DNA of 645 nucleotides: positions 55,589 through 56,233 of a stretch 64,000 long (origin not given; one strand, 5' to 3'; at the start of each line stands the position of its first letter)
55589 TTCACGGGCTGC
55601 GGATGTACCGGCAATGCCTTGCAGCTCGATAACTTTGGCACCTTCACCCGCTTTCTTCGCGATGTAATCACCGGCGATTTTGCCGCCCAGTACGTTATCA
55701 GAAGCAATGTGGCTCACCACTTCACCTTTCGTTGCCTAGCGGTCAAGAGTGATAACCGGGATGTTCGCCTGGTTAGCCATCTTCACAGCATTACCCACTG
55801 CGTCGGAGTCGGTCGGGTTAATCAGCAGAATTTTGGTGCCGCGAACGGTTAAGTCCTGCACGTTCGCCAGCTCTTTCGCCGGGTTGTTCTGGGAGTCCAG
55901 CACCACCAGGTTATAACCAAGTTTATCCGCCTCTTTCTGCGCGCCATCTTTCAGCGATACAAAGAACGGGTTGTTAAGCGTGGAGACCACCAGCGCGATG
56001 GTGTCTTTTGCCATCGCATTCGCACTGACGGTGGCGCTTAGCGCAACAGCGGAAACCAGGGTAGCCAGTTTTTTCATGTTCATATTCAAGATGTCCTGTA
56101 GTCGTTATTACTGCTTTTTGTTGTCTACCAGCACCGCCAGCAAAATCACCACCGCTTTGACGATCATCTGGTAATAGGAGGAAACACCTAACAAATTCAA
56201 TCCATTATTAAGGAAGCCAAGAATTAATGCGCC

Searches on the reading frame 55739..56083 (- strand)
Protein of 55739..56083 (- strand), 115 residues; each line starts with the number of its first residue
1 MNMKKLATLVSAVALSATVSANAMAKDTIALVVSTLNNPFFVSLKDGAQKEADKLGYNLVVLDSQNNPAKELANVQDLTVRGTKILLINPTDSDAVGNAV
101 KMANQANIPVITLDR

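Call 15: find_encoding_contigs(protein=window:55739-56083:-, flank=6000, max_places=10)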
Protein seq(115 aa) (115 aa): 23 contigs read that carry it; 10 places shown.
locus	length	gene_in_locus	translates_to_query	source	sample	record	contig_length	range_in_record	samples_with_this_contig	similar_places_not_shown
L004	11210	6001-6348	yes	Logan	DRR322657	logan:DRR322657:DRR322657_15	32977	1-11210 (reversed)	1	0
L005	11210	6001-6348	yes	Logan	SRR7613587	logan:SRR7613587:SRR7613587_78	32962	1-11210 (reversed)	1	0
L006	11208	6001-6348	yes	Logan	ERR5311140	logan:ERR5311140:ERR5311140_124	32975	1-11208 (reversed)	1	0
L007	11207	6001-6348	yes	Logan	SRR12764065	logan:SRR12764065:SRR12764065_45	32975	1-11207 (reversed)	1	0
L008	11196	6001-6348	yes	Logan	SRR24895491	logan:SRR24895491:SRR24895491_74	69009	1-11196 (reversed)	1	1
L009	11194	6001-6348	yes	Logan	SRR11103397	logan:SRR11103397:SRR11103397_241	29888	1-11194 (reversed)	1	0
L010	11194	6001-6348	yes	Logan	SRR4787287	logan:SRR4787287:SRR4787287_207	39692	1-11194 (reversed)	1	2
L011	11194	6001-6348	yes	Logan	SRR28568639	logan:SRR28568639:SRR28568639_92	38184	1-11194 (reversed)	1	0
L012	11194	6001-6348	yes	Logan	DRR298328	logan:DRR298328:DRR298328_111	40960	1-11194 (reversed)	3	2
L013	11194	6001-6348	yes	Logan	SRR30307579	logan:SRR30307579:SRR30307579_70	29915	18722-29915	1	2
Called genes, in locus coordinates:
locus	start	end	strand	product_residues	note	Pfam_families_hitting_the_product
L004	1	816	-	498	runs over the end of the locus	PF20030:bpMoxR, PF07728:AAA_5, PF17868:AAA_lid_8, PF20265:LARA_dom, PF12592:ATPase_RavA_C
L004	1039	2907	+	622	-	PF02705:K_trans, PF22776:K_trans_C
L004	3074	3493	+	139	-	PF05025:RbsD_FucU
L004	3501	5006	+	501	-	PF00005:ABC_tran, PF13304:AAA_21 (faint), PF00005:ABC_tran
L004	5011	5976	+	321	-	PF02653:BPD_transp_2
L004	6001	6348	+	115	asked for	PF00532:Peripla_BP_1, PF13407:Peripla_BP_4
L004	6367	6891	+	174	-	PF00532:Peripla_BP_1, PF13407:Peripla_BP_4, PF13377:Peripla_BP_3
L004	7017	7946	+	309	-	PF00294:PfkB, PF08543:Phos_pyr_kin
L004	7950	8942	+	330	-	PF00356:LacI, PF00532:Peripla_BP_1, PF13407:Peripla_BP_4, PF13377:Peripla_BP_3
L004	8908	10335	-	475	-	PF05977:MFS_3 (faint), PF07690:MFS_1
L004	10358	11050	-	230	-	PF00392:GntR, PF07729:FCD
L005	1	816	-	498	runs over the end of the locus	PF20030:bpMoxR, PF07728:AAA_5, PF17868:AAA_lid_8, PF20265:LARA_dom, PF12592:ATPase_RavA_C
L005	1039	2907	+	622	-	PF02705:K_trans, PF22776:K_trans_C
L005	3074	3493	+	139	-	PF05025:RbsD_FucU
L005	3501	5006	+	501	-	PF00005:ABC_tran, PF13304:AAA_21 (faint), PF00005:ABC_tran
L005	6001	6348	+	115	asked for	PF00532:Peripla_BP_1, PF13407:Peripla_BP_4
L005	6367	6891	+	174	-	PF13407:Peripla_BP_4, PF00532:Peripla_BP_1, PF13377:Peripla_BP_3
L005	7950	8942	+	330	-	PF00356:LacI, PF00532:Peripla_BP_1, PF13407:Peripla_BP_4, PF13377:Peripla_BP_3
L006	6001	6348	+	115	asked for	PF00532:Peripla_BP_1, PF13407:Peripla_BP_4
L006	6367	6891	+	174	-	PF13407:Peripla_BP_4, PF00532:Peripla_BP_1, PF13377:Peripla_BP_3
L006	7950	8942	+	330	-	PF00356:LacI, PF00532:Peripla_BP_1, PF13407:Peripla_BP_4, PF13377:Peripla_BP_3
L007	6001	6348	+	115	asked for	PF00532:Peripla_BP_1, PF13407:Peripla_BP_4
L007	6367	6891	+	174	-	PF00532:Peripla_BP_1, PF13407:Peripla_BP_4, PF13377:Peripla_BP_3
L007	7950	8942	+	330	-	PF00356:LacI, PF00532:Peripla_BP_1, PF13407:Peripla_BP_4, PF13377:Peripla_BP_3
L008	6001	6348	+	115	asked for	PF00532:Peripla_BP_1, PF13407:Peripla_BP_4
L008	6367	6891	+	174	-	PF00532:Peripla_BP_1, PF13407:Peripla_BP_4, PF13377:Peripla_BP_3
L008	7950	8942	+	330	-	PF00356:LacI, PF00532:Peripla_BP_1, PF13407:Peripla_BP_4, PF13377:Peripla_BP_3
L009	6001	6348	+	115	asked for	PF00532:Peripla_BP_1, PF13407:Peripla_BP_4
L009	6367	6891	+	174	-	PF00532:Peripla_BP_1, PF13407:Peripla_BP_4, PF13377:Peripla_BP_3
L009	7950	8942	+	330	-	PF00356:LacI, PF00532:Peripla_BP_1, PF13407:Peripla_BP_4, PF13377:Peripla_BP_3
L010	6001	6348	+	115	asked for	PF00532:Peripla_BP_1, PF13407:Peripla_BP_4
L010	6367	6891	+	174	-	PF00532:Peripla_BP_1, PF13407:Peripla_BP_4, PF13377:Peripla_BP_3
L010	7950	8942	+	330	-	PF00356:LacI, PF00532:Peripla_BP_1, PF13407:Peripla_BP_4, PF13377:Peripla_BP_3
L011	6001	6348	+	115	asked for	PF00532:Peripla_BP_1, PF13407:Peripla_BP_4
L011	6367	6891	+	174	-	PF00532:Peripla_BP_1, PF13407:Peripla_BP_4, PF13377:Peripla_BP_3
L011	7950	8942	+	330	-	PF00356:LacI, PF00532:Peripla_BP_1, PF13407:Peripla_BP_4, PF13377:Peripla_BP_3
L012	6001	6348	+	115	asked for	PF00532:Peripla_BP_1, PF13407:Peripla_BP_4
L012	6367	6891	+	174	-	PF00532:Peripla_BP_1, PF13407:Peripla_BP_4, PF13377:Peripla_BP_3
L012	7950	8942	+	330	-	PF00356:LacI, PF00532:Peripla_BP_1, PF13407:Peripla_BP_4, PF13377:Peripla_BP_3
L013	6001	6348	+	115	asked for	PF00532:Peripla_BP_1, PF13407:Peripla_BP_4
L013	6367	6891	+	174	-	PF00532:Peripla_BP_1, PF13407:Peripla_BP_4, PF13377:Peripla_BP_3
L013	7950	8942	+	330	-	PF00356:LacI, PF00532:Peripla_BP_1, PF13407:Peripla_BP_4, PF13377:Peripla_BP_3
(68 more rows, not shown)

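Call 18: list_cluster_members(proteins=[window:55739-56083:-, L004:6367-6891:+])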
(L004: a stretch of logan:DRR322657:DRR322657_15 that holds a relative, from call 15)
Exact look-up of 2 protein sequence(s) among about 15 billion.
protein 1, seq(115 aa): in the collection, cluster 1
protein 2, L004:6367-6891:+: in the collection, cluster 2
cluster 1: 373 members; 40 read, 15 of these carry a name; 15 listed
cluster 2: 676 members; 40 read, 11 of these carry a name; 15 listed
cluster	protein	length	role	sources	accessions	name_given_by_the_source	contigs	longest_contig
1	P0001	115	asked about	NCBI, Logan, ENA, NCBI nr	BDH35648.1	hypothetical protein TRECRb50_44640 [Escherichia coli]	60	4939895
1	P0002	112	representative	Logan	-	-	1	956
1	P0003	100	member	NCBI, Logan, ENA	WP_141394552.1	substrate-binding domain-containing protein, partial [Enterobacter hormaechei]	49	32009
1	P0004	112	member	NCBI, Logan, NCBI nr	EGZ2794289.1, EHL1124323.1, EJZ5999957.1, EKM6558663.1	substrate-binding domain-containing protein, partial [Escherichia coli] | substrate-binding domain-containing protein [Escherichia coli]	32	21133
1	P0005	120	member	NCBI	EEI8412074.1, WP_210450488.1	substrate-binding domain-containing protein, partial [Pantoea ananatis]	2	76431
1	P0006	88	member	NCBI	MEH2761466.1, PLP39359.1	D-ribose ABC transporter substrate-binding protein, partial [Klebsiella pneumoniae]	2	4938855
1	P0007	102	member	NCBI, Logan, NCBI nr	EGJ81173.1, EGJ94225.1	rbsB domain protein [Shigella flexneri 2930-71] | D-ribose-binding periplasmic protein domain protein [Shigella flexneri 4343-70]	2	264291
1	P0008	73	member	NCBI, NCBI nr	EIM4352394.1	D-ribose ABC transporter substrate-binding protein, partial [Escherichia coli] | D-ribose ABC transporter substrate-binding protein [Escherichia coli]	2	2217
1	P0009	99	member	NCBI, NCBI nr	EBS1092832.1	D-ribose ABC transporter substrate-binding protein, partial [Salmonella enterica subsp. ... | D-ribose ABC transporter substrate-binding protein [Salmonella enterica subsp. enterica ...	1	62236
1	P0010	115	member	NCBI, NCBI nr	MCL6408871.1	D-ribose ABC transporter substrate-binding protein, partial [Dickeya dadantii] | D-ribose ABC transporter substrate-binding protein [Dickeya dadantii]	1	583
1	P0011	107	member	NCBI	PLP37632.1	D-ribose ABC transporter substrate-binding protein, partial [Klebsiella variicola]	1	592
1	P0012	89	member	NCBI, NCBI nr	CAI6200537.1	Ribose ABC transport system [Escherichia coli]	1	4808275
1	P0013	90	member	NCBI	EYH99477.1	D-ribose transporter subunit RbsB, partial [Salmonella enterica subsp. enterica serovar ...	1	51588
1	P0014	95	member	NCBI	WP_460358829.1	substrate-binding domain-containing protein [Actinoallomurus acanthiterrae]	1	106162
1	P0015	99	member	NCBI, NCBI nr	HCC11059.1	MAG TPA: D-ribose ABC transporter substrate-binding protein, partial [Atlantibacter ... | D-ribose ABC transporter substrate-binding protein [Atlantibacter hermannii]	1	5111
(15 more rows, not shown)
